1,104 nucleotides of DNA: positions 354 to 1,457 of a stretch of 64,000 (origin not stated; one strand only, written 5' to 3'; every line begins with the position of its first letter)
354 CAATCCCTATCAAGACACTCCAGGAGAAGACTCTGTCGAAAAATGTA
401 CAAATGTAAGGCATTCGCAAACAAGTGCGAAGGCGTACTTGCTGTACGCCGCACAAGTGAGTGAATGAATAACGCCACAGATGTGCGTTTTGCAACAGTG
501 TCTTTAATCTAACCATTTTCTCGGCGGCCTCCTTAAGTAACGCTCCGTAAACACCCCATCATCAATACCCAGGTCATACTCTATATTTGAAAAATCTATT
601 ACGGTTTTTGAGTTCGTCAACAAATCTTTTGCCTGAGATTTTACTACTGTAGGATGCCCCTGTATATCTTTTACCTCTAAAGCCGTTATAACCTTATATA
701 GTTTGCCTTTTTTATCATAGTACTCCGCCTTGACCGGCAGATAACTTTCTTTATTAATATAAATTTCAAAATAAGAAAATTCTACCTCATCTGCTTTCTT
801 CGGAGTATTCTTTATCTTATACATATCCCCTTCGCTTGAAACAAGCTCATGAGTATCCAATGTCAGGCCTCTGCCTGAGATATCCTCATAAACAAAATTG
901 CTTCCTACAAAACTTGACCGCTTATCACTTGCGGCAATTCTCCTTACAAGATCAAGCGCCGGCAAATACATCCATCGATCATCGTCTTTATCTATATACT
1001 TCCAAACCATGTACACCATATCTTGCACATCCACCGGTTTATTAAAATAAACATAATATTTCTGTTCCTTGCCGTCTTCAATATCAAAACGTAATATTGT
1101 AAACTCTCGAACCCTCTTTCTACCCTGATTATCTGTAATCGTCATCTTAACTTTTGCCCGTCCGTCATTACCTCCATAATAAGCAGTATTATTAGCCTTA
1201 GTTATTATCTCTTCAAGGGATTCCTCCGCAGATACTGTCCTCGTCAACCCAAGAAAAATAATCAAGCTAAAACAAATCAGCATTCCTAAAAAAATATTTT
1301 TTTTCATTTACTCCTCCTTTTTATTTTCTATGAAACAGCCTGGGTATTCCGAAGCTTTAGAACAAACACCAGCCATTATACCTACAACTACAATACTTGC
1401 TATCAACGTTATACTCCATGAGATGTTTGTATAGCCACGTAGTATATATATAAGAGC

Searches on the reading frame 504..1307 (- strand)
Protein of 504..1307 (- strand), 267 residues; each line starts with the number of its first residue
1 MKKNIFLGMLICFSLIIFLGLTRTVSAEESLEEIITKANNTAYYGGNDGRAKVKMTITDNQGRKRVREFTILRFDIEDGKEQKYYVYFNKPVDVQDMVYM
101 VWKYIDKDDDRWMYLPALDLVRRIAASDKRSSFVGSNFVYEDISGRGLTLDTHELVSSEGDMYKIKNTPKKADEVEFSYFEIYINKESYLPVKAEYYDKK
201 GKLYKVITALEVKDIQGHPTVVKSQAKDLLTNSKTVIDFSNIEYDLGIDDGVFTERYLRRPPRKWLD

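Call 6: search_protein_families(library=pfam, proteins=[window:504-1307:-], max_evalue=0.01)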
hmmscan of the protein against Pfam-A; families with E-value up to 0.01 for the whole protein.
window:504-1307:- (267 aa): 2 families
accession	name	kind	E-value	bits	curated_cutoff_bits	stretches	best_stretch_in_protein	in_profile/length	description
PF17131.11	LolA_like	-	1.1e-55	188.6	30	1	81-260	2-184/184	Outer membrane lipoprotein-sorting protein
PF07044.18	DUF1329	-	4e-10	40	23.1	2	77-145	136-209/368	Protein of unknown function (DUF1329)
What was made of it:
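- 504..1307 (-): LolA-like / TP_0789-like gene directly abutting the exporter stop, with its own canonical SD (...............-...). Same operon. Pfam LolA_like 1e-55 (call 6).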

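Call 35: search_protein_families(library=ncbifam, proteins=[window:504-1307:-], max_evalue=0.001)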
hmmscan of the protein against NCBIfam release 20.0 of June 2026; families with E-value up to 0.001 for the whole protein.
window:504-1307:- (267 aa): 0 families
